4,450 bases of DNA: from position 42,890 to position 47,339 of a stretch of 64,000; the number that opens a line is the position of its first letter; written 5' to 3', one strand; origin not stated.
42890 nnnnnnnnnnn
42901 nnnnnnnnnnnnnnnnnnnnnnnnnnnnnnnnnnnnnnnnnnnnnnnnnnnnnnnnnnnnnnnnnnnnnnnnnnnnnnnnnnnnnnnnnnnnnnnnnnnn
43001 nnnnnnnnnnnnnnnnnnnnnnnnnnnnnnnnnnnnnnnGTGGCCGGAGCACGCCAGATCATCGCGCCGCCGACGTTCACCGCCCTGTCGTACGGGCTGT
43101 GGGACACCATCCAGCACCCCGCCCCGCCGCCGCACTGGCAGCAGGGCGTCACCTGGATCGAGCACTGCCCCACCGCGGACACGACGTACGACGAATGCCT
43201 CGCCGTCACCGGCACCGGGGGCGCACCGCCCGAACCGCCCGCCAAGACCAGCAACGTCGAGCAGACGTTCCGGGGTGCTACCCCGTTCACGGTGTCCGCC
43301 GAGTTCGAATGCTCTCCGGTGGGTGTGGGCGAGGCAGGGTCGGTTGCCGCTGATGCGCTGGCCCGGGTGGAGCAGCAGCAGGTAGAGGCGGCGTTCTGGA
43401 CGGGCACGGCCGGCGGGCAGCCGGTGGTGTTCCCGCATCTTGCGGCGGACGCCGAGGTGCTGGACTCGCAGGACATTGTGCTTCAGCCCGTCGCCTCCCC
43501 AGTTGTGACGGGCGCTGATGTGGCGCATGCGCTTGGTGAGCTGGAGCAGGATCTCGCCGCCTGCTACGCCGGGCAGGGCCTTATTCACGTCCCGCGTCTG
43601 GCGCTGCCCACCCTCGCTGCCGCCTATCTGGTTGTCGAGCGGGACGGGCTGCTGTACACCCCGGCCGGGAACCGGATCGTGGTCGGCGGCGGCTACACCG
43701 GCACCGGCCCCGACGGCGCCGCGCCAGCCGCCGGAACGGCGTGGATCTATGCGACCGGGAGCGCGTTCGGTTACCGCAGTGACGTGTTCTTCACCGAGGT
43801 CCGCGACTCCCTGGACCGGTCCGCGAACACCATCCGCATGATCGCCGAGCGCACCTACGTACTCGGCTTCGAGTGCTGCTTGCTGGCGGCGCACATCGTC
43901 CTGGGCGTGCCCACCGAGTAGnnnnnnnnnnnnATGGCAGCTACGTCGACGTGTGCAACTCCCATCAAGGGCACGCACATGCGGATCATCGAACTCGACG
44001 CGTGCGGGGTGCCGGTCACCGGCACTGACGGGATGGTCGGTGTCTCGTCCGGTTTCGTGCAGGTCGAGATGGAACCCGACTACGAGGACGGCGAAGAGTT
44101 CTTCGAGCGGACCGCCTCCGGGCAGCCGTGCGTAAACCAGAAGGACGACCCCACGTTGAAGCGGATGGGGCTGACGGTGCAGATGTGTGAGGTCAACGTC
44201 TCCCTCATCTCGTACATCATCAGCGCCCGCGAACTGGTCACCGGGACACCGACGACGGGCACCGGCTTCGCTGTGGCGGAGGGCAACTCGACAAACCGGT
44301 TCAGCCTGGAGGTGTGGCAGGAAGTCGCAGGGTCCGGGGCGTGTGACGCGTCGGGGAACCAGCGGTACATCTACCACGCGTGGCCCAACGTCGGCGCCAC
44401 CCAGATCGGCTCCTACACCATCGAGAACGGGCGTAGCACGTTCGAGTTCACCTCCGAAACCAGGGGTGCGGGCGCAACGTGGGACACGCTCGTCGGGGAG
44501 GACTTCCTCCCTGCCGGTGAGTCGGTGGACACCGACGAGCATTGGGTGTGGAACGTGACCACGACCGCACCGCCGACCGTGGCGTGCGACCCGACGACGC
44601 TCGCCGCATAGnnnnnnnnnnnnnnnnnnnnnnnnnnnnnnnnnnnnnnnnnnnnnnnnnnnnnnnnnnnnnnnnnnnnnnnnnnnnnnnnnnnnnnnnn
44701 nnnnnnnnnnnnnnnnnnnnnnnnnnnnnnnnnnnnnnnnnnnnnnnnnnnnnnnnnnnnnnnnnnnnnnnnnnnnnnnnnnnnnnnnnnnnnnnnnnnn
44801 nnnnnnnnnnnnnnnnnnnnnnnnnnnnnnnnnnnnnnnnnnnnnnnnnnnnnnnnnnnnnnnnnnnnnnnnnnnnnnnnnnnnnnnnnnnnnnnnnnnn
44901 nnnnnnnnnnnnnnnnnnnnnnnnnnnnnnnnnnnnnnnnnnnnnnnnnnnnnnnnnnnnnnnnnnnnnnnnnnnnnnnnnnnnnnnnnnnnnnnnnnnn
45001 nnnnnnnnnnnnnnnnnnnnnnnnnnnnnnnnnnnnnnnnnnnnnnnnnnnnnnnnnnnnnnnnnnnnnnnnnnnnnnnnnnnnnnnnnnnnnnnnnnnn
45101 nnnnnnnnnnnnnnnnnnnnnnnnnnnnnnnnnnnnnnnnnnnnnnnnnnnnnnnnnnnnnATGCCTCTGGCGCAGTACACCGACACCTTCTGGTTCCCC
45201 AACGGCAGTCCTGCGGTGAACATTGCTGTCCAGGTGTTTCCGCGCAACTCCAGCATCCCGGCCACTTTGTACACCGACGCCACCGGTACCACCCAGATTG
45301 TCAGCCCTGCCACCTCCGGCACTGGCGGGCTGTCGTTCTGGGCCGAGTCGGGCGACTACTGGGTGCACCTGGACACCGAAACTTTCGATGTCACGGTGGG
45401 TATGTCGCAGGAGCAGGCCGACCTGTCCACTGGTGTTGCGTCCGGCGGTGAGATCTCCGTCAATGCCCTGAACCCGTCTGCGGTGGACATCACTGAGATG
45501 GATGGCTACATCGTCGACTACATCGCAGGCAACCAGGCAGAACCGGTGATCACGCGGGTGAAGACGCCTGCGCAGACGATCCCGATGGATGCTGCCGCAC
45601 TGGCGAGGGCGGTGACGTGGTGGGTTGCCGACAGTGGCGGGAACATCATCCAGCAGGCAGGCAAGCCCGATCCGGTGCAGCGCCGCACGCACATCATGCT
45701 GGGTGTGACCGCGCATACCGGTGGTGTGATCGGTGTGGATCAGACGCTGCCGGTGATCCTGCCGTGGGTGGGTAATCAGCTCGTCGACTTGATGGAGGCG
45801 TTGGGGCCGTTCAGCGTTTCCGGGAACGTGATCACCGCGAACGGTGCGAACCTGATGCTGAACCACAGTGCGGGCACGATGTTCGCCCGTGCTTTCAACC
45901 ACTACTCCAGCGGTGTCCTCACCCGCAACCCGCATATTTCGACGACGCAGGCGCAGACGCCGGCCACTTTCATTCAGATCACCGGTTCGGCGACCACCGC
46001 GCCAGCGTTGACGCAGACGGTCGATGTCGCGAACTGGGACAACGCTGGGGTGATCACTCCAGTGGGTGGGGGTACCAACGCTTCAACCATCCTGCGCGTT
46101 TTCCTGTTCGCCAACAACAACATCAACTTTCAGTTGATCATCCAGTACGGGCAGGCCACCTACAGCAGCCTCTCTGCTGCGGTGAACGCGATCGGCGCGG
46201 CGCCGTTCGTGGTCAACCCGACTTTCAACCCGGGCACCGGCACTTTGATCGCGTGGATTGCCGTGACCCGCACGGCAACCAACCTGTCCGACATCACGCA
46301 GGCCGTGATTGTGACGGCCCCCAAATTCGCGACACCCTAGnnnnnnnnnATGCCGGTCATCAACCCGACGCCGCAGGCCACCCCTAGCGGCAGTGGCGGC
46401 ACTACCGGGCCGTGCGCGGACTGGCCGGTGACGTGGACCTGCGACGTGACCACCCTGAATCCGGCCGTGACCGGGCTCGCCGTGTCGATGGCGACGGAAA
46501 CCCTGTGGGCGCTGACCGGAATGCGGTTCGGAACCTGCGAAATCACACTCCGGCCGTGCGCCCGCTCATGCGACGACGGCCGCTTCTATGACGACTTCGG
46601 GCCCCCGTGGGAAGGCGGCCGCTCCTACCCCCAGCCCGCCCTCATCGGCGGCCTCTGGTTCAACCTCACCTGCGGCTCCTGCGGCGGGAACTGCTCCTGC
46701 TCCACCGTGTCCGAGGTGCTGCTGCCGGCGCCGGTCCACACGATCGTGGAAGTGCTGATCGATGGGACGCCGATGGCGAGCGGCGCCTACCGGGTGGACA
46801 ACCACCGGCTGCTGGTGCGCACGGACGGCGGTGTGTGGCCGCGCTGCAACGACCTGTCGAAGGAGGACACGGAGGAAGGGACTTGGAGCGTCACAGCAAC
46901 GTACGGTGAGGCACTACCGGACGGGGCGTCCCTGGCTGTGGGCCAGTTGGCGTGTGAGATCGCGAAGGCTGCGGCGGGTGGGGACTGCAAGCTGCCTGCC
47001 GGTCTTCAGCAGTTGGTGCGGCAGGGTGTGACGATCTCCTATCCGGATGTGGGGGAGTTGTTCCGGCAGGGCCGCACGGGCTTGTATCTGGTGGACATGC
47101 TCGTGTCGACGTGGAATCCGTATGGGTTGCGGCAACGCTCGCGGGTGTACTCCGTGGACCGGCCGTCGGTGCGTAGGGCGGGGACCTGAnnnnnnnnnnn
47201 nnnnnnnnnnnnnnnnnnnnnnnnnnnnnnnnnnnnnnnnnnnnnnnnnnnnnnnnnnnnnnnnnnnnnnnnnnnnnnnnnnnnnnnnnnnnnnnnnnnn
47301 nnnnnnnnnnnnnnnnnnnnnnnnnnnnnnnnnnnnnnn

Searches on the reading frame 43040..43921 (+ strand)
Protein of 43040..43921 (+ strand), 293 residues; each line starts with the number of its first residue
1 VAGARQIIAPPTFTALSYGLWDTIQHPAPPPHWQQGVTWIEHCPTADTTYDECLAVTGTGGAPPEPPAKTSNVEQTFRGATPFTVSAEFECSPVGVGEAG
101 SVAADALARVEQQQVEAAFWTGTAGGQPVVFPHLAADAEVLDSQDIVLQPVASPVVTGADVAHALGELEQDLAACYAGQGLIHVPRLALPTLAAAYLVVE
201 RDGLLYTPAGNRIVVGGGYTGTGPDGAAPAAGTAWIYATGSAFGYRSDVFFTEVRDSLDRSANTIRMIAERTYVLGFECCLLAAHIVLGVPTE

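Call 17: search_protein_families(library=phrogs, proteins=[window:43040-43921:+], max_evalue=0.001)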
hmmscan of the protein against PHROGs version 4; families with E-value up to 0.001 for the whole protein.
window:43040-43921:+ (293 aa): 1 family
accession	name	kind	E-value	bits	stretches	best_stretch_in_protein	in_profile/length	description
phrog_779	-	unknown function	2.3e-52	179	1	4-287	10-272/284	-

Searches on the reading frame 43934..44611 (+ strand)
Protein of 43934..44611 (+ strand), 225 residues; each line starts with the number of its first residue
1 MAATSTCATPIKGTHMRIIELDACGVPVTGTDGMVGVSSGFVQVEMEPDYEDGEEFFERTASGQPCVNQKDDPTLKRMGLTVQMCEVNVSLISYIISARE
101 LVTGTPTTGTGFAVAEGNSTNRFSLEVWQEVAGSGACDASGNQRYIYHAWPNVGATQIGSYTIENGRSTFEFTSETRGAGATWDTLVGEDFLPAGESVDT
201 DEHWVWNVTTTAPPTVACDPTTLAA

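Call 17: search_protein_families(library=phrogs, proteins=[window:43934-44611:+], max_evalue=0.001)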
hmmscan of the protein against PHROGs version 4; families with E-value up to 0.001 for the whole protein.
window:43934-44611:+ (225 aa): 1 family
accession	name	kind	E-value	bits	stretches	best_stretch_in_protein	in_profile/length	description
phrog_792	-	tail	5.5e-39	135.3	1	5-224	3-229/350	major tail protein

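Call 49: search_dna_similar(query=window:43934-44611:+, collection=phages, mode=protein, max_rows=40, rows=spread)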
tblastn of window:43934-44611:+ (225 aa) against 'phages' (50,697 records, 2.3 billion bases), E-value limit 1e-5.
Records with a match: 816; places in all: 816; records where one place covers at least 80% of the query: 272.
Best place of each record, by identity: <60% 816.
By first word of the organism name: Mycobacterium 444; Gordonia 196; Microbacterium 131; Streptomyces 15; Arthrobacter 14; Rhodococcus 3; Actinoplanes 2; Curtobacterium 2; Tsukamurella 2; Pseudanabaena 1; and 6 more.
By host as written in the record: Mycobacterium smegmatis mc2 155 320; Gordonia terrae 3612 155; Mycobacterium smegmatis mc#155 68; Microbacterium foliorum NRRL B-24224 58; Microbacterium foliorum NRRL B-24224 SEA 29; Microbacterium paraoxydans NWU1 27; Gordonia terrae CAG3 16; - 12; and 50 more.
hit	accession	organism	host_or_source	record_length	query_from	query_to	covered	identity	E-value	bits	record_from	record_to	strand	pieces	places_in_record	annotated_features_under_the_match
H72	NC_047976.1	Microbacterium phage Paschalis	Microbacterium foliorum NRRL B-24224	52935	5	225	98%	34.6%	4e-24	105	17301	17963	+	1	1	29: major tail protein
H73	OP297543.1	Microbacterium phage Cranjis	Microbacterium foliorum NRRL B-24224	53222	5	225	98%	34.6%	5e-24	105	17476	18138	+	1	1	31: major tail protein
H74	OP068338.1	Microbacterium phage EarickHC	Microbacterium foliorum NRRL B-24224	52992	5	214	93%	33.6%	3e-20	94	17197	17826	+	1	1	30: major tail protein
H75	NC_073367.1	Microbacterium phage Terij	Microbacterium paraoxydans NWU1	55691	7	225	97%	30.3%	4e-19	91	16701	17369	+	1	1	26: major tail protein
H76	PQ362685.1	Arthrobacter phage Pointis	Arthrobacter globiformis B-2979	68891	1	214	95%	28.5%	3e-15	80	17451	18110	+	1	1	29: major tail protein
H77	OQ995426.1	Gordonia Phage SchottB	Gordonia terrae 3612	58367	11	215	91%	29.3%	2e-17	86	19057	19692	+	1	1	22: major tail protein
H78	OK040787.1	Microbacterium phage Pepe25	Microbacterium foliorum NRRL B-24224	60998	9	216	92%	28.1%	1e-17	87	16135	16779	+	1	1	26: major tail protein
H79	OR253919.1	Microbacterium phage Wayne3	Microbacterium foliorum NRRL B-24224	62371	11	224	95%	27.3%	2e-10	66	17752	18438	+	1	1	29: major tail protein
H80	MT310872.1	Gordonia phage Evamon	Gordonia terrae 3612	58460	11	225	96%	26.4%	3e-12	71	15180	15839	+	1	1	22: major tail protein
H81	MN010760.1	Gordonia phage Nubi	Gordonia terrae CAG3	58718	11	225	96%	26.4%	4e-12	71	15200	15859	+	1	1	22: major tail protein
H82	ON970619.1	Gordonia phage PullumCavea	Gordonia terrae 3612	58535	11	225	96%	26.0%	4e-14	77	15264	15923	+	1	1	22: major tail protein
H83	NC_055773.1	Gordonia phage Ailee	Gordonia terrae 3612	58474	11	215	91%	27.0%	8e-17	84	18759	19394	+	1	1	23: major tail protein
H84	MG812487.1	Gordonia phage Brandonk123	Gordonia terrae 3612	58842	11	216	92%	26.8%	2e-16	83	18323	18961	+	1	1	major tail protein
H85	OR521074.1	Gordonia phage Kwekel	Gordonia terrae CAG3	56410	11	183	77%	31.1%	2e-17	86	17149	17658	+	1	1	23: major tail protein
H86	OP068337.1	Microbacterium phage Gazebo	Microbacterium foliorum NRRL B-24224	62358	11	183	77%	29.4%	1e-10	66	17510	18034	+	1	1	27: major tail protein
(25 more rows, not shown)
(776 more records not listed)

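Call 65: find_related_loci(query=window:43934-44611:+, collection=viral_contigs, flank=3200)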
Query window:43934-44611:+ (225 aa) in viral_contigs; peptide patterns used: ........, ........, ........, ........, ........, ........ (x = any residue, [..] = any of these).
85 stretches matched a pattern; 82 encode a relative of the query (tblastn E <= 1e-3); the best 80 are kept; 79 distinct loci.
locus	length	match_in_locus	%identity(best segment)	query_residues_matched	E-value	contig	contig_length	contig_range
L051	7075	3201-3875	91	1-225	5e-140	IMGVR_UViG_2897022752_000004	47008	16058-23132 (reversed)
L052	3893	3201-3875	93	1-225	3e-138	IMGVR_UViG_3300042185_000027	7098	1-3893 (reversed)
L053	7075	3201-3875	92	1-225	2e-134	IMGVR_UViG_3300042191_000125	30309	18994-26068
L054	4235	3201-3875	90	1-225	6e-136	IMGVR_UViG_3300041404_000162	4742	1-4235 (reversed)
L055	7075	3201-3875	92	1-225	2e-134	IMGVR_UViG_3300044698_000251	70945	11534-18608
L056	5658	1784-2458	90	1-225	1e-134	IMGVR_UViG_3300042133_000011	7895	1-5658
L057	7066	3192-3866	90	1-225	1e-133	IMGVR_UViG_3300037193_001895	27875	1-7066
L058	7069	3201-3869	91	1-223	8e-133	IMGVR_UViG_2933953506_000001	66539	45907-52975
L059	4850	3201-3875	90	1-225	3e-133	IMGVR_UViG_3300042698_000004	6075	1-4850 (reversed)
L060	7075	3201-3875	89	1-225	2e-132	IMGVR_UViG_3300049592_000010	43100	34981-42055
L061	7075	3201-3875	88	1-225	2e-132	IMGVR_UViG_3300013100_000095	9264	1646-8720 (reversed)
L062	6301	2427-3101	87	1-225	8e-129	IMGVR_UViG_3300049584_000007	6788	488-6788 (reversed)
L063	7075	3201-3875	87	1-225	9e-129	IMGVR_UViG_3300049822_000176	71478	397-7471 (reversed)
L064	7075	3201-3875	84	1-225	1e-128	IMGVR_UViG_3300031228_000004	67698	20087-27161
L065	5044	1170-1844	78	1-225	1e-122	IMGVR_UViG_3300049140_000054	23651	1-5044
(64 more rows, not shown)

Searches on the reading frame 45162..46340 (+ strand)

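Call 17: search_protein_families(library=phrogs, proteins=[window:45162-46340:+], max_evalue=0.001)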
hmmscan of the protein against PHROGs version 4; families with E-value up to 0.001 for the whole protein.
window:45162-46340:+ (392 aa): 3 families
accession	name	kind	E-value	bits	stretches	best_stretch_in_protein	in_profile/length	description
phrog_16641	-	tail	5e-66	224.1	1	84-390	434-737/1296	tail fiber protein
phrog_24355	-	moron, auxiliary metabolic gene and host takeover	4.1e-14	53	1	1-86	1-87/470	polysaccharide deacetylase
phrog_5668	-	tail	7.7e-11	41.5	1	89-351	404-652/1567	tail fiber protein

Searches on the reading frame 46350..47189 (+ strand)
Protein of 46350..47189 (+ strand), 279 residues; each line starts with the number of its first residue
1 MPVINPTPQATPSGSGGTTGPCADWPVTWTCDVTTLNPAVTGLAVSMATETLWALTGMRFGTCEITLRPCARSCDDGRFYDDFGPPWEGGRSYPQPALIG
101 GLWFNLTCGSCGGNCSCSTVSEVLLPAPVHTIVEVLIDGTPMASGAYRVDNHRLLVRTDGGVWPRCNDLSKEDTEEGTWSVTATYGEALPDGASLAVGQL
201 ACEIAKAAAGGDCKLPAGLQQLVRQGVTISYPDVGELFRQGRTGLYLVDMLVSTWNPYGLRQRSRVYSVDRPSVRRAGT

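Call 36: search_protein_families(library=phrogs, proteins=[window:46350-47189:+], max_evalue=0.001)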
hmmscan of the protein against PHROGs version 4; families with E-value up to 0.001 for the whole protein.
window:46350-47189:+ (279 aa): 2 families
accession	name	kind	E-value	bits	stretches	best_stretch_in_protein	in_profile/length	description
phrog_783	-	connector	1.2e-69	235.4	1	21-276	2-253/254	head-tail adaptor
phrog_442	-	connector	4.7e-09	36.9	1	124-236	147-247/270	head-tail adaptor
